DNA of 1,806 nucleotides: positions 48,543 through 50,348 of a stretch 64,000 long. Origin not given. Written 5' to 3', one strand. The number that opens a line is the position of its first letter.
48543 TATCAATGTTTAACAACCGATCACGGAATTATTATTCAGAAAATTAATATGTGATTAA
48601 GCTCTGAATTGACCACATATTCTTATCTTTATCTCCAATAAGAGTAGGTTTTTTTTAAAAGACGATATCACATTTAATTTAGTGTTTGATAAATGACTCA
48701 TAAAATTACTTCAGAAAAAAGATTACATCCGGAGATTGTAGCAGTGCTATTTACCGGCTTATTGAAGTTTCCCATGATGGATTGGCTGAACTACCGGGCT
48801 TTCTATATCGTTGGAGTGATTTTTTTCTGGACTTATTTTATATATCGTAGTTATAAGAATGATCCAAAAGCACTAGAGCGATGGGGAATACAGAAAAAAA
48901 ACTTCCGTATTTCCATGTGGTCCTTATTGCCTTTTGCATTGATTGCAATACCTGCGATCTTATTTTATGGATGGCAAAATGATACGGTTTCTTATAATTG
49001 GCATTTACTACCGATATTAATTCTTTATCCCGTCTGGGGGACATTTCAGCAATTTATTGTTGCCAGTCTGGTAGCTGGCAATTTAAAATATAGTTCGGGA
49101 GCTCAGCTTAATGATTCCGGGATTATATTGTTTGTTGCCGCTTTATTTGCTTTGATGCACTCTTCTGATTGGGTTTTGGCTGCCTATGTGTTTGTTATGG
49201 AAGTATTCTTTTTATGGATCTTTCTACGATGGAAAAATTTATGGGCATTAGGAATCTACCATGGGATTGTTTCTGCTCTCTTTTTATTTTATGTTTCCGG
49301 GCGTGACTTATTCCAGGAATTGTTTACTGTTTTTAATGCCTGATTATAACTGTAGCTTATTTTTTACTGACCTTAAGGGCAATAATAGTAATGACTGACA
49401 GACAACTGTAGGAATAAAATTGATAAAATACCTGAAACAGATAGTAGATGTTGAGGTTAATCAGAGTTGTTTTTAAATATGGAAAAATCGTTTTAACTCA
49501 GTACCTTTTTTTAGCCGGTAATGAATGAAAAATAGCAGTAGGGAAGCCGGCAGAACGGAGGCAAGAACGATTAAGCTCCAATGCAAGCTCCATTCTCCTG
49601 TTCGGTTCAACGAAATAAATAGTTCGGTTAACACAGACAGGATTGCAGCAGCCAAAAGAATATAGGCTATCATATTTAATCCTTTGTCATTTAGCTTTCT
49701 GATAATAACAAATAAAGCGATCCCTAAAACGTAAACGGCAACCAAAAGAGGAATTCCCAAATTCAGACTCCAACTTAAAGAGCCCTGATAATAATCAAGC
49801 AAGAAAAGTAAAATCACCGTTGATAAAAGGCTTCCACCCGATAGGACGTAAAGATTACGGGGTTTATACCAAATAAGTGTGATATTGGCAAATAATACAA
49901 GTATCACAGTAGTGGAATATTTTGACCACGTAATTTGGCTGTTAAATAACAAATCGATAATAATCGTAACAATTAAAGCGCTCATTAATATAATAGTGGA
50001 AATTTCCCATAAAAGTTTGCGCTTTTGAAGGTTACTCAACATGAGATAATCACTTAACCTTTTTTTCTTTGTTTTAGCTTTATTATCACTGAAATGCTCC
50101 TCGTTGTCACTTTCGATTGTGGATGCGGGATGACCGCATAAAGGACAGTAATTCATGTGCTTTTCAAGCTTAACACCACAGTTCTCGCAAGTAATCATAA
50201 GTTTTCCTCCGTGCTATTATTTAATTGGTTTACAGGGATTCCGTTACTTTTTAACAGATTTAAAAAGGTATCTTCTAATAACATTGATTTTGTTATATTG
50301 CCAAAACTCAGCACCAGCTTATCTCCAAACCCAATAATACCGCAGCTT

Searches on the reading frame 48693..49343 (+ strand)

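Call 17: search_protein_families(library=pfam, proteins=[window:48693-49343:+], max_evalue=0.001)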
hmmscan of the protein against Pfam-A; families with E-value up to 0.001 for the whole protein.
window:48693-49343:+ (216 aa): 1 family
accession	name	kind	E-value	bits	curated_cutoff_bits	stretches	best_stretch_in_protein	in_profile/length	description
PF02517.21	Rce1-like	-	5e-06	27.1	22.4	1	108-195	8-92/93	Type II CAAX prenyl endopeptidase Rce1-like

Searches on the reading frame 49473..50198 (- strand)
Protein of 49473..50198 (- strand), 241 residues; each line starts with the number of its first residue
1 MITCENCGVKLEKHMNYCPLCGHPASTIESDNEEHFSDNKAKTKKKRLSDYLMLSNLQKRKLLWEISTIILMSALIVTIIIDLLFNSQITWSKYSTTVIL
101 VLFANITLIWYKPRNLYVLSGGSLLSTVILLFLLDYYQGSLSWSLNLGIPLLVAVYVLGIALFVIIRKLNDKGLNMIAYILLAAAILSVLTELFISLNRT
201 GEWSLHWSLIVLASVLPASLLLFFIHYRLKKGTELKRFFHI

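Call 17: search_protein_families(library=pfam, proteins=[window:49473-50198:-], max_evalue=0.001)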
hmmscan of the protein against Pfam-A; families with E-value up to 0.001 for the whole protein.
window:49473-50198:- (241 aa): 2 families
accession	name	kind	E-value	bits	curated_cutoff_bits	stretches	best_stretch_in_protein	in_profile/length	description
PF19845.4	DUF6320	-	9.1e-16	58.7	29.9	1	57-241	8-186/186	Family of unknown function (DUF6320)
PF13240.11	Zn_Ribbon_1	-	0.00015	21.9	25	1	4-24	2-22/23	zinc-ribbon domain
